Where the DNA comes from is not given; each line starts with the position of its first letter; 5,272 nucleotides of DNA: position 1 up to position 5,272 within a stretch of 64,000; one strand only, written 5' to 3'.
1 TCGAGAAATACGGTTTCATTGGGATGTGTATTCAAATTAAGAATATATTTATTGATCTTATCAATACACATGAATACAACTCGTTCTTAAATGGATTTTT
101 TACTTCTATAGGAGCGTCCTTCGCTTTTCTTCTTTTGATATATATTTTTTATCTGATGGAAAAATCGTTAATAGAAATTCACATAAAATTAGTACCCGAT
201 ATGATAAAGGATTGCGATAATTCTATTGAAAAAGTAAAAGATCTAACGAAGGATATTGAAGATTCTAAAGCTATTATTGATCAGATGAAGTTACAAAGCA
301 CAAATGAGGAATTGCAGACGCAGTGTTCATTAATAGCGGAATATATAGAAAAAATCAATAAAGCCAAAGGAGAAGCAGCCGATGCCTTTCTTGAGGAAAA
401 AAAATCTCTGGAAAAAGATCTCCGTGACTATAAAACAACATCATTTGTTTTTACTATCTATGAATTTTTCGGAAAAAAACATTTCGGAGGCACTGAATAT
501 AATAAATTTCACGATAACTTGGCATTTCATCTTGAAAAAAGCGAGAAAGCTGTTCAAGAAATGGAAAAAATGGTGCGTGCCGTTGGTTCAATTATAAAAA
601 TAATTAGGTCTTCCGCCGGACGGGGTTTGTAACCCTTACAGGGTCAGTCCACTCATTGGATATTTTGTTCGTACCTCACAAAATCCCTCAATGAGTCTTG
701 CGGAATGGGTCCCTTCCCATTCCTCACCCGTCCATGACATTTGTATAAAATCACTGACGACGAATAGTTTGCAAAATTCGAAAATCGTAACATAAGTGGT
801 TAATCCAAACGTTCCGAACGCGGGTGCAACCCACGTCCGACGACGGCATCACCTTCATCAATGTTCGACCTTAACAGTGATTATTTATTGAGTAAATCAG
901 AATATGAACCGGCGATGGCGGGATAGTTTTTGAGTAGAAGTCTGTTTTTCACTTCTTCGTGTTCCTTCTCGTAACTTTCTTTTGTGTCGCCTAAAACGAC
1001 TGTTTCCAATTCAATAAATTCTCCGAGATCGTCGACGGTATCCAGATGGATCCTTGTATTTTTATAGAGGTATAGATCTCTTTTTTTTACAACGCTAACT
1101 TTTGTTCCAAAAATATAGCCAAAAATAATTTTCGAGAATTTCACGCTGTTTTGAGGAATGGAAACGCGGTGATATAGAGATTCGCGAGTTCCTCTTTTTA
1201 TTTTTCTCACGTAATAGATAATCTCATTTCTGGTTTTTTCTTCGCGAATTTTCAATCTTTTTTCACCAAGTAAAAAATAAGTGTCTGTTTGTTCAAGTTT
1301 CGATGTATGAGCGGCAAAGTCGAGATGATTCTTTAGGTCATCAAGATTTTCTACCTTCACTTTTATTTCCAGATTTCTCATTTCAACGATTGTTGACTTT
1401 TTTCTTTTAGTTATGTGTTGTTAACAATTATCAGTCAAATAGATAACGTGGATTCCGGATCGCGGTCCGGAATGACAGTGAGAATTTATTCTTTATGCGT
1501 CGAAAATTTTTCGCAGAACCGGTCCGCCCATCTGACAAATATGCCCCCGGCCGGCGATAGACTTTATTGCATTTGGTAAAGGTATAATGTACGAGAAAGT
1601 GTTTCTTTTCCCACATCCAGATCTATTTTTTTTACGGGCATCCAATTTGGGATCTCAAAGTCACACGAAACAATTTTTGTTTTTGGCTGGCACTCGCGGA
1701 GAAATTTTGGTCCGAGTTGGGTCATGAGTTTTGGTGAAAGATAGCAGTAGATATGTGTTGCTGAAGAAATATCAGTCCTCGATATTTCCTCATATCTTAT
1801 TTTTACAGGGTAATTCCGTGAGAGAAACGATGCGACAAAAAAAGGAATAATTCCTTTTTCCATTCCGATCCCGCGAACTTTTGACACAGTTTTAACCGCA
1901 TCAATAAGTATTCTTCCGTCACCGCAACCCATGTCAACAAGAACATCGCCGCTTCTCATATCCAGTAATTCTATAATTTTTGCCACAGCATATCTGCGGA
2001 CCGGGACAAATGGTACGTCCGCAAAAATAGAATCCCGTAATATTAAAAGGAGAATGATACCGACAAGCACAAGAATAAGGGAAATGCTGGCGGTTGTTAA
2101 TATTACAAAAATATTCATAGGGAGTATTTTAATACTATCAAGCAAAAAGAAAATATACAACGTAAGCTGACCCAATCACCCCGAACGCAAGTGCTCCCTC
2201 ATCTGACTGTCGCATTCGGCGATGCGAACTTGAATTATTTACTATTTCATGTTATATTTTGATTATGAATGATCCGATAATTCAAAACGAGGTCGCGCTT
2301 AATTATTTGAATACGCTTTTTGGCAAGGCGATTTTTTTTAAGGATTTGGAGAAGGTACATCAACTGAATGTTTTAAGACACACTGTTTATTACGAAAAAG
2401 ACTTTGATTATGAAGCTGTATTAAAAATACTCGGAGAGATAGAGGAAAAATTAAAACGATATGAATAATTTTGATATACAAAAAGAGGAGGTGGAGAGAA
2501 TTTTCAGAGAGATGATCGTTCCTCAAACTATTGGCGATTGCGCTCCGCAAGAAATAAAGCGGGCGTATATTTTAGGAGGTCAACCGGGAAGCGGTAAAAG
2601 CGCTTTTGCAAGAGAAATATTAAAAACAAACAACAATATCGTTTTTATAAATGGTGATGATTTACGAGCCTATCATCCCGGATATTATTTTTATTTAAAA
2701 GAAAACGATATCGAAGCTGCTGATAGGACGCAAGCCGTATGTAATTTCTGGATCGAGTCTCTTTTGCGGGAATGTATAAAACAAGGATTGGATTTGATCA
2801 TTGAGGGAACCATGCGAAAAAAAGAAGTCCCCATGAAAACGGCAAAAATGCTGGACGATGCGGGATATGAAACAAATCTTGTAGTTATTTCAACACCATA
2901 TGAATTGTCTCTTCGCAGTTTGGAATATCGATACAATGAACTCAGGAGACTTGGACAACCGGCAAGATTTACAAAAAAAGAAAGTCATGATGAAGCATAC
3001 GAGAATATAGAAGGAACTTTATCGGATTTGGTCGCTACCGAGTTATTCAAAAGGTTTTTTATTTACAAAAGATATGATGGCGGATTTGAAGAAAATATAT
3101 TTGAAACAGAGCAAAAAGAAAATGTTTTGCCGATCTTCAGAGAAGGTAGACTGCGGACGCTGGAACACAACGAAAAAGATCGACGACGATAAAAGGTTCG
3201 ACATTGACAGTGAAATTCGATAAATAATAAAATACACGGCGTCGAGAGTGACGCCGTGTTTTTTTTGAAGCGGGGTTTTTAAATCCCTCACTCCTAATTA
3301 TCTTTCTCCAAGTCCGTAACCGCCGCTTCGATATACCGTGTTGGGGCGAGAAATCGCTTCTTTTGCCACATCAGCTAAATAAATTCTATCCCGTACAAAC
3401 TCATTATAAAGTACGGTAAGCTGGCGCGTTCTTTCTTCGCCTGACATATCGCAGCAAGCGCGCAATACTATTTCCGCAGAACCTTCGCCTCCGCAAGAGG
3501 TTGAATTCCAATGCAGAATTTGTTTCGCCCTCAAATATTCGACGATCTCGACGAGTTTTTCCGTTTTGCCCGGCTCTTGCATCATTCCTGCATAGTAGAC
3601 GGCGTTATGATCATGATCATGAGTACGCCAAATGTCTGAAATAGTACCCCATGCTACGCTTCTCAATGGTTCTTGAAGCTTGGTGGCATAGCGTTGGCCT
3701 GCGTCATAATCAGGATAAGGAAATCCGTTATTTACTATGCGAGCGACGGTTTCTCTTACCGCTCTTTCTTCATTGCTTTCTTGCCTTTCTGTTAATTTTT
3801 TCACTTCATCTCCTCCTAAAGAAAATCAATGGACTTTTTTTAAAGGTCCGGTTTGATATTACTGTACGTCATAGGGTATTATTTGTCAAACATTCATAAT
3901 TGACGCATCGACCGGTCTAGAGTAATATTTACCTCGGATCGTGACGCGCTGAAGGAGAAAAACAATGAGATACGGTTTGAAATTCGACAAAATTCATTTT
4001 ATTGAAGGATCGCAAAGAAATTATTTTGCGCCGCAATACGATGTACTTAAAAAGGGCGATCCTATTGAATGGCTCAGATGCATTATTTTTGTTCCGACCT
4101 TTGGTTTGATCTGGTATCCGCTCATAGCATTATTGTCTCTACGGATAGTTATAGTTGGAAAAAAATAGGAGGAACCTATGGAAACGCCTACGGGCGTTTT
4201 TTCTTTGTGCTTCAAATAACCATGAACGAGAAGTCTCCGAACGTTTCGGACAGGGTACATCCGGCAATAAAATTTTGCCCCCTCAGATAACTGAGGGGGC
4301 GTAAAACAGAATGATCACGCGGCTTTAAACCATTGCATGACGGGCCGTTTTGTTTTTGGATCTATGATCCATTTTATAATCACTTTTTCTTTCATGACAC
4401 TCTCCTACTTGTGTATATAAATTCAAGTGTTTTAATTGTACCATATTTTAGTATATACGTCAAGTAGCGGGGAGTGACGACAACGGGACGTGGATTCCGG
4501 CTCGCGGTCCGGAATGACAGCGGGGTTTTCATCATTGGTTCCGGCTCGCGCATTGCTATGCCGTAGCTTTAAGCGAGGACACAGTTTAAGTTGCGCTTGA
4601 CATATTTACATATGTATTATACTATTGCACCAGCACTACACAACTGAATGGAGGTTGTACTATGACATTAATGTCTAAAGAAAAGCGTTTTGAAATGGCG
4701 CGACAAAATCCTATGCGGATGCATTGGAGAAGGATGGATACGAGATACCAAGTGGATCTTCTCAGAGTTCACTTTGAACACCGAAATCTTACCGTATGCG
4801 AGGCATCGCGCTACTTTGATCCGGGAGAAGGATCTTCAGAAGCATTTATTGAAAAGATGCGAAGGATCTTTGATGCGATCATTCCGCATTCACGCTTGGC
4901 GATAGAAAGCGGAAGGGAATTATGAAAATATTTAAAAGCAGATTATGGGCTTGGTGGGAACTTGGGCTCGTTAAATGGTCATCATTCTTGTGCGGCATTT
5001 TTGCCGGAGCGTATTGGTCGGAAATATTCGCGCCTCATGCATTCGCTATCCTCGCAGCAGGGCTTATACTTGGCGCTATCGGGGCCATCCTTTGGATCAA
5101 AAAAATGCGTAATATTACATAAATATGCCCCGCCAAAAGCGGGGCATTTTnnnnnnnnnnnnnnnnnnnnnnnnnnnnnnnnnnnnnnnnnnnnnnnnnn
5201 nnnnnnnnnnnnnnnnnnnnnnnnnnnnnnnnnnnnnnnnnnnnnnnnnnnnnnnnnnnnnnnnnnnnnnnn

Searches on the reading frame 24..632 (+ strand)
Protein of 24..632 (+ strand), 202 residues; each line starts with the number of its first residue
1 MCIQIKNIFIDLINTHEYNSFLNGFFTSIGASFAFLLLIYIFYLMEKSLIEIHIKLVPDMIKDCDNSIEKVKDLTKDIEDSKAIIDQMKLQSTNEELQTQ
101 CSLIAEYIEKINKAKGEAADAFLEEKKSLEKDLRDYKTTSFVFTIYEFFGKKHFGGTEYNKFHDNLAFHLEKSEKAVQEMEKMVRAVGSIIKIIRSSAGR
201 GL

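Call 3: search_protein_families(library=pfam, proteins=[window:24-632:+], max_evalue=1)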
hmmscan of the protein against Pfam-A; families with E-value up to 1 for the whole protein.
window:24-632:+ (202 aa): 13 families
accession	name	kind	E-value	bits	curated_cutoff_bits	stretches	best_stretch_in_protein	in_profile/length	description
PF21865.2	TLN1-like_RS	-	0.0027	18.3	27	1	62-118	3-68/165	Talin 1-like, rod segment domain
PF21895.1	MTHFR_C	-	0.0093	15.8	27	1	14-114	34-134/301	MTHFR, SAM-binding regulatory domain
PF01594.21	AI-2E_transport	-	0.019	14.6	34.3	1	18-102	47-123/327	AI-2E family transporter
PF13858.11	DUF4199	-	0.077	13.9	32.3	1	21-89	67-136/165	Protein of unknown function (DUF4199)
PF13012.11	MitMem_reg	-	0.085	13.2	26.6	0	77-139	17-79/113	Maintenance of mitochondrial structure and function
PF09177.16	STX6_10_61_N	-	0.2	12.7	29.4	0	63-113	45-97/99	Syntaxin 6/10/61, N-terminal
PF02403.27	Seryl_tRNA_N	-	0.21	12.3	28.2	1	58-138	8-88/108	Seryl-tRNA synthetase N-terminal domain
PF24627.1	PUMA_CC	-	0.22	12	30.1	0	59-115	19-73/74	PUMA coiled-coil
PF05008.21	V-SNARE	-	0.27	12.1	25.9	0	65-95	32-62/92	Vesicle transport v-SNARE protein N-terminus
PF08510.17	PIG-P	-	0.38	11.1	39.3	1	23-59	5-41/121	PIG-P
PF15466.11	DUF4635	-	0.44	10.5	27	1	163-187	92-116/134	Domain of unknown function (DUF4635)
PF17190.9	RecG_N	-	0.73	11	23.1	1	49-117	1-68/89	RecG N-terminal helical domain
PF10241.14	KxDL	-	0.88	10.4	27.2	0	89-130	24-65/86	Uncharacterized conserved protein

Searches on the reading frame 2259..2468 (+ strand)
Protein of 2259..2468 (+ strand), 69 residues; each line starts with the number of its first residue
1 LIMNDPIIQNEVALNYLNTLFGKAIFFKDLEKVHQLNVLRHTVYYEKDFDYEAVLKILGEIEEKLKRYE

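Call 13: search_protein_families(library=padloc, proteins=[window:2259-2468:+], max_evalue=1)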
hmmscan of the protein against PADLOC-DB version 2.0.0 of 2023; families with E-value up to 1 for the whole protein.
window:2259-2468:+ (69 aa): 1 family
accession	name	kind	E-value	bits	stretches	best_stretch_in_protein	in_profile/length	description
PDLC02333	AbiTi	-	0.0085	14.3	1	44-65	28-49/114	AbiTi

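Call 14: search_protein_families(library=phrogs, proteins=[window:2259-2468:+], max_evalue=1)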
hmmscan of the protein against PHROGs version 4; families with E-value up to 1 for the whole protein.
window:2259-2468:+ (69 aa): 3 families
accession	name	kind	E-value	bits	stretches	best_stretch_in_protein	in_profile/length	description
phrog_12503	-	unknown function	0.032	15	1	47-63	5-21/45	-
phrog_11973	-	unknown function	0.042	15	1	28-67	55-94/112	-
phrog_7290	-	tail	0.14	13.3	1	24-64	62-103/112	tail fiber assembly protein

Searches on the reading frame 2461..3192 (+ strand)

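Call 3: search_protein_families(library=pfam, proteins=[window:2461-3192:+], max_evalue=1)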
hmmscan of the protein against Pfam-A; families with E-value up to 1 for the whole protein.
window:2461-3192:+ (243 aa): 11 families
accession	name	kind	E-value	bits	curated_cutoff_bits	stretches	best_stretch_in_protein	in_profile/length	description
PF06414.18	Zeta_toxin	-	5.2e-37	127.7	22.3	1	27-206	10-189/199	Zeta toxin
PF13671.12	AAA_33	-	6.9e-13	49.6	27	1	37-160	3-121/143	AAA domain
PF13238.12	AAA_18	-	3.3e-06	28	29.4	1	37-160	2-115/128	AAA domain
PF13207.12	AAA_17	-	0.00031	21.5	27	1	40-145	2-110/136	AAA domain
PF13191.12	AAA_16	-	0.00085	20.3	32.6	1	34-106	25-103/167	AAA ATPase domain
PF24883.2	NPHP3_N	-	0.017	15.7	24.8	1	34-95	23-74/164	Nephrocystin 3, N-terminal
PF00004.35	AAA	-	0.018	15.9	21.2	1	37-70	2-36/131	ATPase family associated with various cellular activities (AAA)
PF13401.12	AAA_22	-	0.023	15.4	27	1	34-103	6-64/130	AAA domain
PF13173.12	AAA_14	-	0.024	15.1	27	1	34-72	3-44/129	AAA domain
PF00406.28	ADK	-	0.03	14.9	26.8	1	40-142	3-107/151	Adenylate kinase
PF05729.18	NACHT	-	0.14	12.4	26.7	1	36-55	3-22/167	NACHT domain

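Call 4: search_protein_families(library=ncbifam, proteins=[window:2461-3192:+], max_evalue=1)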
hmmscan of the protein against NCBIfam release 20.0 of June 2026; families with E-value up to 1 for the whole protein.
window:2461-3192:+ (243 aa): 11 families
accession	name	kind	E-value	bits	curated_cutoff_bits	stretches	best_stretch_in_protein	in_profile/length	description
NF041574.1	antitoxPezT_Strep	equivalog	1.5e-34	119.4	470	1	6-207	6-208/251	type II toxin-antitoxin system toxin PezT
NF004041.0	PRK05541.1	subfamily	9.1e-05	22.6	127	1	39-97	13-74/176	adenylyl-sulfate kinase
NF047389.1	ATPase_Sll1717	subfamily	0.00032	19.9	75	1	33-108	29-101/454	P-loop ATPase, Sll1717 family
NF005252.0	PRK06762.1-3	equivalog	0.0054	16.5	258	1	36-148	14-116/189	hypothetical protein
TIGR03574.1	selen_PSTK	equivalog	0.0069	15.9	290.5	1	37-75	3-45/249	L-seryl-tRNA(Sec) kinase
TIGR02173.1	cyt_kin_arch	equivalog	0.0085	16.1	102.1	1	37-118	4-81/169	(d)CMP kinase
TIGR01313.1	therm_gnt_kin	subfamily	0.0085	15.9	113.75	1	36-69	1-33/164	gluconokinase, GntK/IdnK-type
TIGR01351.1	adk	subfamily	0.029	14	168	1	37-123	3-92/212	adenylate kinase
NF008583.0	PRK11545.1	equivalog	0.056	12.9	265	1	32-69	7-43/177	gluconokinase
NF001387.0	PRK00279.2-5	equivalog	0.071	12.7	373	1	38-140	5-107/224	adenylate kinase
NF005115.0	PRK06547.1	equivalog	0.17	11.3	173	1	37-69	19-51/172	hypothetical protein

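Call 13: search_protein_families(library=padloc, proteins=[window:2461-3192:+], max_evalue=1)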
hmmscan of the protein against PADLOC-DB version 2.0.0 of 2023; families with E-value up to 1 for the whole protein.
window:2461-3192:+ (243 aa): 0 families

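Call 14: search_protein_families(library=phrogs, proteins=[window:2461-3192:+], max_evalue=1)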
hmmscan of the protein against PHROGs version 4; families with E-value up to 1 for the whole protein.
window:2461-3192:+ (243 aa): 15 families
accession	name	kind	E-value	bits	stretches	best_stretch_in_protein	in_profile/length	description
phrog_25145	-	unknown function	9e-34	118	1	23-215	98-291/308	-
phrog_505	-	other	8.3e-11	42.9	1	34-158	3-124/295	polynucleotide kinase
phrog_2071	-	other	5.9e-08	33.8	1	31-170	14-124/282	ATPase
phrog_10255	-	other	0.00011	23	1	36-74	4-42/230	kinase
phrog_800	-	head and packaging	0.0002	21.1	1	8-160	9-164/511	terminase small subunit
phrog_16619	-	head and packaging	0.0035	15.8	1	37-206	435-602/1440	minor head protein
phrog_168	-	DNA, RNA and nucleotide metabolism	0.013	16.2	1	30-69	40-79/314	clamp loader of DNA polymerase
phrog_6931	-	unknown function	0.017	15.4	1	34-157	186-308/343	-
phrog_5846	-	DNA, RNA and nucleotide metabolism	0.04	14.2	1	28-61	33-66/380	clamp loader of DNA polymerase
phrog_243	-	DNA, RNA and nucleotide metabolism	0.051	13.5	1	36-93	38-82/273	DnaB-like replicative helicase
phrog_1297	-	other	0.098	12.6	1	31-59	23-51/356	ATPase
phrog_12810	-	unknown function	0.11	11.7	1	30-151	267-387/788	-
phrog_239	-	DNA, RNA and nucleotide metabolism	0.12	12.2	1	34-133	359-385/801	DNA primase/helicase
phrog_7485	-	unknown function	0.25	11.2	1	33-65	227-260/430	-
phrog_19324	-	unknown function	0.43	11.1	1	13-65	39-91/180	-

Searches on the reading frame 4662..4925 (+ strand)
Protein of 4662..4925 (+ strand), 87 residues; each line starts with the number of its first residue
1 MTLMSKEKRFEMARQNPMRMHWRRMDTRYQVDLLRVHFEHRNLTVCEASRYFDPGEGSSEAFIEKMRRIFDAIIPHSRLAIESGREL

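Call 3: search_protein_families(library=pfam, proteins=[window:4662-4925:+], max_evalue=1)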
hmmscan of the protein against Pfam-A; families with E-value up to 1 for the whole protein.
window:4662-4925:+ (87 aa): 0 families

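Call 4: search_protein_families(library=ncbifam, proteins=[window:4662-4925:+], max_evalue=1)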
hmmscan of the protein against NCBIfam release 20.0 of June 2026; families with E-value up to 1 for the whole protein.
window:4662-4925:+ (87 aa): 1 family
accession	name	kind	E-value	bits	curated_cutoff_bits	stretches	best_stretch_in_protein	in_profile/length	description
NF053787.1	GlcN_PG_synth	equivalog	0.042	12.7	480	1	16-81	90-155/361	N-acetylglucosaminyl phosphatidylglycerol synthase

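Call 13: search_protein_families(library=padloc, proteins=[window:4662-4925:+], max_evalue=1)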
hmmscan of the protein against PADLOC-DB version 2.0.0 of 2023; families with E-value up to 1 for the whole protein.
window:4662-4925:+ (87 aa): 0 families

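Call 14: search_protein_families(library=phrogs, proteins=[window:4662-4925:+], max_evalue=1)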
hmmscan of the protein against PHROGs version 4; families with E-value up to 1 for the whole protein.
window:4662-4925:+ (87 aa): 2 families
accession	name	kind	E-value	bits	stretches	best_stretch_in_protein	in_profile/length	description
phrog_37778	-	unknown function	0.094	13.8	0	56-69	15-28/55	-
phrog_24797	-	unknown function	0.26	12.5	1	31-50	28-47/59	-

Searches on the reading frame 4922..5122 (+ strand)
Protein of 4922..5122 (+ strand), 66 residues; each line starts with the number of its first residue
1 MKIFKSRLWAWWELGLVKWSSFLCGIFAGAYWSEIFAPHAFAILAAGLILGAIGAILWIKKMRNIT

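Call 3: search_protein_families(library=pfam, proteins=[window:4922-5122:+], max_evalue=1)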
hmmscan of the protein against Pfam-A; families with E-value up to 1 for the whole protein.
window:4922-5122:+ (66 aa): 1 family
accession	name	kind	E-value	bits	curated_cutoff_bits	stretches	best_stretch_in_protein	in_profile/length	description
PF13295.11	DUF4077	-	0.032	14.6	25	1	16-63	23-71/172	Domain of unknown function (DUF4077)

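Call 4: search_protein_families(library=ncbifam, proteins=[window:4922-5122:+], max_evalue=1)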
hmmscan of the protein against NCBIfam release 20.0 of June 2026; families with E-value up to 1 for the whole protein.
window:4922-5122:+ (66 aa): 1 family
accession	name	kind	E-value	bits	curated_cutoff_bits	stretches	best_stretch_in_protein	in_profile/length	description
NF058670.1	sorting_LPXTATN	domain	0.047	14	32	1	41-63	9-31/32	LPxTATN C-terminal sorting signal domain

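Call 13: search_protein_families(library=padloc, proteins=[window:4922-5122:+], max_evalue=1)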
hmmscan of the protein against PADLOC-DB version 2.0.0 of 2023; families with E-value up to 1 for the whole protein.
window:4922-5122:+ (66 aa): 0 families

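Call 14: search_protein_families(library=phrogs, proteins=[window:4922-5122:+], max_evalue=1)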
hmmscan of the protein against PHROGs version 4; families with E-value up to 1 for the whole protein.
window:4922-5122:+ (66 aa): 0 families
